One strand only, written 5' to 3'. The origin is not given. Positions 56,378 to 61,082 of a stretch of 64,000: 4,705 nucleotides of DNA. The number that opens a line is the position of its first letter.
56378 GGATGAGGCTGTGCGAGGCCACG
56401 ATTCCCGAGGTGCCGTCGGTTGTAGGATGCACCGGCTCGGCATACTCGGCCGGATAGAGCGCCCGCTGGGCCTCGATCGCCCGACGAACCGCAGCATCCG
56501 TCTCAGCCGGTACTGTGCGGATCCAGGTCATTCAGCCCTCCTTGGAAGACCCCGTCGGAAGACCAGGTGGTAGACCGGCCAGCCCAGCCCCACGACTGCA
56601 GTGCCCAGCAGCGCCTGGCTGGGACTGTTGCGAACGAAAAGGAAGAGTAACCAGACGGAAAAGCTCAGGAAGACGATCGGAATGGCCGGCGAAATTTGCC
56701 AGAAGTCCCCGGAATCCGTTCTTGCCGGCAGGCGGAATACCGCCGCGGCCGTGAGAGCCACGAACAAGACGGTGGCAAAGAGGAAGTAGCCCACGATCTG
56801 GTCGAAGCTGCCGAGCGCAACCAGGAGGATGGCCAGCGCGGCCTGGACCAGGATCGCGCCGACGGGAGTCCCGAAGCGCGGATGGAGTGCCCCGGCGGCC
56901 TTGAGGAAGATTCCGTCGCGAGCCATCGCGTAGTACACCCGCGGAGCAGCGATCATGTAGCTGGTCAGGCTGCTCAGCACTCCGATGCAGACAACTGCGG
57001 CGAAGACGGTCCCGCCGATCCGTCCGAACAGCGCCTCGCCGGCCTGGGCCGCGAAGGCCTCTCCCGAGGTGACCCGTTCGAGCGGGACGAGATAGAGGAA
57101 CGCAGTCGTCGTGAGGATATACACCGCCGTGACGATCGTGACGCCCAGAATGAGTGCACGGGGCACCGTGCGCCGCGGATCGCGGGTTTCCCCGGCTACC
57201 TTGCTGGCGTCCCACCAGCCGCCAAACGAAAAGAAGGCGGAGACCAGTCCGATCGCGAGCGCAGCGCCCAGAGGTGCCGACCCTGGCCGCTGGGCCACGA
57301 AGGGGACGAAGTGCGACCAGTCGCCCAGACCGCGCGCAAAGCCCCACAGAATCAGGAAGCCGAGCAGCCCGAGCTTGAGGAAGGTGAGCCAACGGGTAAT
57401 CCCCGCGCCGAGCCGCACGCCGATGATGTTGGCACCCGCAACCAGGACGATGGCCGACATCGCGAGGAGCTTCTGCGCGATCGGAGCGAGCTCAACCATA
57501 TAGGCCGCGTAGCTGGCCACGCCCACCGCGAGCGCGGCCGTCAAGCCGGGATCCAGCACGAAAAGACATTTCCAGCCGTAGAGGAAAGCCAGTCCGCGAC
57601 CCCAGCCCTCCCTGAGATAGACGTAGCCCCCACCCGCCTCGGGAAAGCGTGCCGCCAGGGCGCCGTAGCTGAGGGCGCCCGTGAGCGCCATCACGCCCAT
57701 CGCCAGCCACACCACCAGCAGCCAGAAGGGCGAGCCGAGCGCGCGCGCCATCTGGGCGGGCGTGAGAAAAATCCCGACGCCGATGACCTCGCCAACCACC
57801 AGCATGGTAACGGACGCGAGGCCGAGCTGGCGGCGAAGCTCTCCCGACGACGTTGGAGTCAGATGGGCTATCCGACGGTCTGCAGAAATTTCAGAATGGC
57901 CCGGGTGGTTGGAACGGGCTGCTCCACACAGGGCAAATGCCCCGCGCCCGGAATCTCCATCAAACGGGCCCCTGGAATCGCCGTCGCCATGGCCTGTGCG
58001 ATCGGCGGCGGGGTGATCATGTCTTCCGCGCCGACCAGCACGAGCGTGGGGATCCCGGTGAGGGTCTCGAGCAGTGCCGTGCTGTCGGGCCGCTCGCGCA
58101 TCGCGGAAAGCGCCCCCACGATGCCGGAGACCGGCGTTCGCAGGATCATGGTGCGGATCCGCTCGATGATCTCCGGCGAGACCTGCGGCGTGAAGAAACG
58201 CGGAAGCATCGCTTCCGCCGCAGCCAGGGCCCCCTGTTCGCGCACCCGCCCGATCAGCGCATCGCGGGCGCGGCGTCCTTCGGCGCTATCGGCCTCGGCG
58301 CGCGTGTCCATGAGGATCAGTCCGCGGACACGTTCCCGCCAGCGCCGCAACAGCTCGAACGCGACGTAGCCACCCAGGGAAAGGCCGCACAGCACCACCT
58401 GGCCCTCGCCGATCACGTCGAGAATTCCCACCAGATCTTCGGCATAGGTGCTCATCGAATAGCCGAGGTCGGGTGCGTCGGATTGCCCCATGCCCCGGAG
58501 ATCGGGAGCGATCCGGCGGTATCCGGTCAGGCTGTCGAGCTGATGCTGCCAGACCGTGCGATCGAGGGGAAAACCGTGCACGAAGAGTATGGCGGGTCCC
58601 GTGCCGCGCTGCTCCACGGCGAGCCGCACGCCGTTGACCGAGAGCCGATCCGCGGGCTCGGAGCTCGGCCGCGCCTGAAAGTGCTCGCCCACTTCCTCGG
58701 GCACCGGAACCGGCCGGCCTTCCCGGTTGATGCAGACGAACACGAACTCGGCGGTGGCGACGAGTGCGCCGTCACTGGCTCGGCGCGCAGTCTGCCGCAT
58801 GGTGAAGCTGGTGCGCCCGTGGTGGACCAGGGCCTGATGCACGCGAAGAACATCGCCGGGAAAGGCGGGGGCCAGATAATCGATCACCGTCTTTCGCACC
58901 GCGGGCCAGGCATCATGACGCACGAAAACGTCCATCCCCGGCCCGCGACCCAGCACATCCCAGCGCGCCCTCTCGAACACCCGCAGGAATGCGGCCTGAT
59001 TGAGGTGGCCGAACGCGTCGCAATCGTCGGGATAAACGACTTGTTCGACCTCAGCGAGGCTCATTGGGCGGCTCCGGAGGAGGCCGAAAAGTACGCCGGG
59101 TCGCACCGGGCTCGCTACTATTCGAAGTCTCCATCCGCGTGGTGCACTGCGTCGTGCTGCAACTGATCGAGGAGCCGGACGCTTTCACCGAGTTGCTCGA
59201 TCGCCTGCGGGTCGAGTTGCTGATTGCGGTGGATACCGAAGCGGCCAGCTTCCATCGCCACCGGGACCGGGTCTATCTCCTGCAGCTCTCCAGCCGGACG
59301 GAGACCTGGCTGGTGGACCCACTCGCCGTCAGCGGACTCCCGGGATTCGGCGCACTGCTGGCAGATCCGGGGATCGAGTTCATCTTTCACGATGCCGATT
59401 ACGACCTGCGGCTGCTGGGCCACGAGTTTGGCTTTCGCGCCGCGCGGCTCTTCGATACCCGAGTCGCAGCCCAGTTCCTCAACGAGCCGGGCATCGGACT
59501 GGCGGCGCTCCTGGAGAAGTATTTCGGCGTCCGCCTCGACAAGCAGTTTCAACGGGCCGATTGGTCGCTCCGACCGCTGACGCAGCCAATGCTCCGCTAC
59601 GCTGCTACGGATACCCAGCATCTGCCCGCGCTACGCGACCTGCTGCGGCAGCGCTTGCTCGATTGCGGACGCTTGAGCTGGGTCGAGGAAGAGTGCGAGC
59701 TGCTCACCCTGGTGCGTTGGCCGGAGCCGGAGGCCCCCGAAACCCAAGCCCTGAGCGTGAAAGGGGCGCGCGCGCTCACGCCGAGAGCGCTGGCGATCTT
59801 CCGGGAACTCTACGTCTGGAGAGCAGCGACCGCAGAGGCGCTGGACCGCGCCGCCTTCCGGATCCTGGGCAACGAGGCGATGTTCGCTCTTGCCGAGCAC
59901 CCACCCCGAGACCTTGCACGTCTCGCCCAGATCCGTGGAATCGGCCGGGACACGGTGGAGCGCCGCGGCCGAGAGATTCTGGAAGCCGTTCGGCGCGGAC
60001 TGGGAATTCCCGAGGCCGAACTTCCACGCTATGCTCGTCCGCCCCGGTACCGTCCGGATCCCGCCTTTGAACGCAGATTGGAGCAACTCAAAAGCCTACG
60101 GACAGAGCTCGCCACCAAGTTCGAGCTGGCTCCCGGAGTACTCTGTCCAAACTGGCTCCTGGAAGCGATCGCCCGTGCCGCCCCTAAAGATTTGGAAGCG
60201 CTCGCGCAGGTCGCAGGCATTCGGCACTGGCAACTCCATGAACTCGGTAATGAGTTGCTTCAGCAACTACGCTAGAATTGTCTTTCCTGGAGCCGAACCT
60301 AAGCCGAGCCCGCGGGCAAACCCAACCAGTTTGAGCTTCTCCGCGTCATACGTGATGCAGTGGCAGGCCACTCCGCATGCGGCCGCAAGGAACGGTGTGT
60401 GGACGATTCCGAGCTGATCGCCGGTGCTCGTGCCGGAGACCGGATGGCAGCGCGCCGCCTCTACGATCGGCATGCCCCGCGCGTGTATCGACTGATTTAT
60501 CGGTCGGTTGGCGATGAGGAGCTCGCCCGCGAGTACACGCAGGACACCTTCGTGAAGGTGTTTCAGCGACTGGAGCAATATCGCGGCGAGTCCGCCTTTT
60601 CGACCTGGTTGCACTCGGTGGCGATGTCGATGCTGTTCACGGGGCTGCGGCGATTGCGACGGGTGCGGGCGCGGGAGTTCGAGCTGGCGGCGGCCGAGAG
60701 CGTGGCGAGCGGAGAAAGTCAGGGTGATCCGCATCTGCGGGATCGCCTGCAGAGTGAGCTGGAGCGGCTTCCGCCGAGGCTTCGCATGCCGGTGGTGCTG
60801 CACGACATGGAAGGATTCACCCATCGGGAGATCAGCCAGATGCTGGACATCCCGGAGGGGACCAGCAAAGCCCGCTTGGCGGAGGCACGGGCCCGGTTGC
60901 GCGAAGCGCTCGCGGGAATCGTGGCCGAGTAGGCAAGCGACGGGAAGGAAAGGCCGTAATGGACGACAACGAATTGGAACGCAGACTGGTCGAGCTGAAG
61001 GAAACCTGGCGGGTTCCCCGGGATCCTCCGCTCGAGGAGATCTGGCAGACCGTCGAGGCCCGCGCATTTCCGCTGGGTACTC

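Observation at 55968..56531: AhpD/CMD-family gene with an in-frame TGA at the second Cys of its CxxC motif plus a SECIS-like hairpin: candidate selenoprotein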

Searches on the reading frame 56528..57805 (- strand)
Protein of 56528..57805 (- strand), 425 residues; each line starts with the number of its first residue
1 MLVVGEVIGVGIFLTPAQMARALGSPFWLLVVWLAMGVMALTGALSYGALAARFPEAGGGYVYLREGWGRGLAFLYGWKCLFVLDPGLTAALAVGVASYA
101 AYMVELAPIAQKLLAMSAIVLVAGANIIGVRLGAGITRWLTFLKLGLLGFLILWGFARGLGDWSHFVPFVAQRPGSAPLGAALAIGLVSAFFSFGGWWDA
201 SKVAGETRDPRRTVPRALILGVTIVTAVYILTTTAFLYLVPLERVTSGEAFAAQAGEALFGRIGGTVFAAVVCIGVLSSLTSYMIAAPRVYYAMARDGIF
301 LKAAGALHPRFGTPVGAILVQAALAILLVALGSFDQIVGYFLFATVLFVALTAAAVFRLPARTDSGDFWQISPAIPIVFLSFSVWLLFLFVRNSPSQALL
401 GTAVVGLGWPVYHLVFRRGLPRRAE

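Call 36: search_protein_families(library=pfam, proteins=[window:56528-57805:-], max_evalue=0.001)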
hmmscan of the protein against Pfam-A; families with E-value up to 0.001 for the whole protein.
window:56528-57805:- (425 aa): 2 families
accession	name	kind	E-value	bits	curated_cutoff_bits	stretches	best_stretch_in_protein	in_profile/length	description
PF13520.12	AA_permease_2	-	2.3e-48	165.6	27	1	2-391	9-402/427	Amino acid permease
PF00324.27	AA_permease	-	1.2e-31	110.4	24.6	1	1-353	4-362/470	Amino acid permease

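Call 43: find_encoding_contigs(protein=window:56528-57805:-, flank=10000, max_places=4)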
Protein window:56528-57805:- (425 aa): 2 contigs read that carry it; 2 places shown.
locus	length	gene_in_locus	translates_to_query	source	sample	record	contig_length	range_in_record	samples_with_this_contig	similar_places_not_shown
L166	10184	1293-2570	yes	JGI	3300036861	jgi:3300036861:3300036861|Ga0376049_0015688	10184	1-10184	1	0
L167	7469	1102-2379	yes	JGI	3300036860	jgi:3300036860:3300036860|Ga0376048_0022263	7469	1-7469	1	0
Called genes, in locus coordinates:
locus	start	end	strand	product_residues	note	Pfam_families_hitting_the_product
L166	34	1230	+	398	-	PF13279:4HBT_2, PF03061:4HBT, PF00561:Abhydrolase_1, PF12146:Hydrolase_4, PF12697:Abhydrolase_6, PF03096:Ndr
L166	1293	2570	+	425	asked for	PF00324:AA_permease, PF13520:AA_permease_2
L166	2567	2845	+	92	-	-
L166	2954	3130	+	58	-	-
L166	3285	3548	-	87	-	PF12797:Fer4_2 (faint), PF13183:Fer4_8 (faint), PF13237:Fer4_10 (faint), PF14697:Fer4_21 (faint), PF12838:Fer4_7 (weak), PF13187:Fer4_9 (faint), PF13484:Fer4_16 (faint), PF00037:Fer4 (weak)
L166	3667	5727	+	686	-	PF01734:Patatin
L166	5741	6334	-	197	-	PF01738:DLH, PF12146:Hydrolase_4 (faint), PF02230:Abhydrolase_2 (weak), PF08840:BAAT_C (faint)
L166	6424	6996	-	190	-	PF01327:Pep_deformylase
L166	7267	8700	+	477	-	PF19295:SufBD_N, PF01458:SUFBD_core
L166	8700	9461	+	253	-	PF02463:SMC_N (faint), PF00005:ABC_tran, PF13304:AAA_21 (faint)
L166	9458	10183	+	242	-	?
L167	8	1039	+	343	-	PF03061:4HBT (weak), PF13279:4HBT_2, PF00561:Abhydrolase_1, PF12146:Hydrolase_4, PF12697:Abhydrolase_6, PF03096:Ndr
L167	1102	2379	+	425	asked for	PF00324:AA_permease, PF13520:AA_permease_2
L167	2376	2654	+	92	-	-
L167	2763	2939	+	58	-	-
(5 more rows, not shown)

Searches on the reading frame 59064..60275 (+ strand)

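Call 36: search_protein_families(library=pfam, proteins=[window:59064-60275:+], max_evalue=0.001)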
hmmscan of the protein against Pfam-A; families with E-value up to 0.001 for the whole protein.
window:59064-60275:+ (403 aa): 2 families
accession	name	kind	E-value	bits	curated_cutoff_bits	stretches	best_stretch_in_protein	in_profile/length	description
PF01612.26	DNA_pol_A_exo1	-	2.6e-37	128.7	23.6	1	34-198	3-172/173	3'-5' exonuclease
PF00570.28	HRDC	-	1.3e-31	108.8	23.8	2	243-309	2-68/68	HRDC domain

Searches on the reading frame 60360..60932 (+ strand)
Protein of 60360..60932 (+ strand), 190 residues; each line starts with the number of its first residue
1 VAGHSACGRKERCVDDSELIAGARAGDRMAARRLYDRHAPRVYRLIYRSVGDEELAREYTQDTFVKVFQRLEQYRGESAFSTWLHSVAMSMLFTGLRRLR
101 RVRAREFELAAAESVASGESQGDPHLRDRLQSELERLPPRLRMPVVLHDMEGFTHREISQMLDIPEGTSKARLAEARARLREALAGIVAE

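Call 36: search_protein_families(library=pfam, proteins=[window:60360-60932:+], max_evalue=0.001)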
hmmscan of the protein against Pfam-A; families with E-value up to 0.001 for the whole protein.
window:60360-60932:+ (190 aa): 5 families
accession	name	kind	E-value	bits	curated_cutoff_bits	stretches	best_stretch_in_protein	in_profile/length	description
PF08281.18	Sigma70_r4_2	-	1.7e-15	56.8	25.7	1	128-180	2-54/54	Sigma-70, region 4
PF04542.20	Sigma70_r2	-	5.2e-14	52.2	24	1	34-101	1-70/71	Sigma-70 region 2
PF04545.22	Sigma70_r4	-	3.6e-09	36.4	24.1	1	134-182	2-50/50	Sigma-70, region 4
PF07638.17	Sigma70_ECF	-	3.4e-06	27.5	21.1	1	17-184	5-183/185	ECF sigma factor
PF22233.2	PhyR_sigma-like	-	0.00024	21.2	27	1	134-177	1-44/50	Response regulator PhyR, sigma-like domain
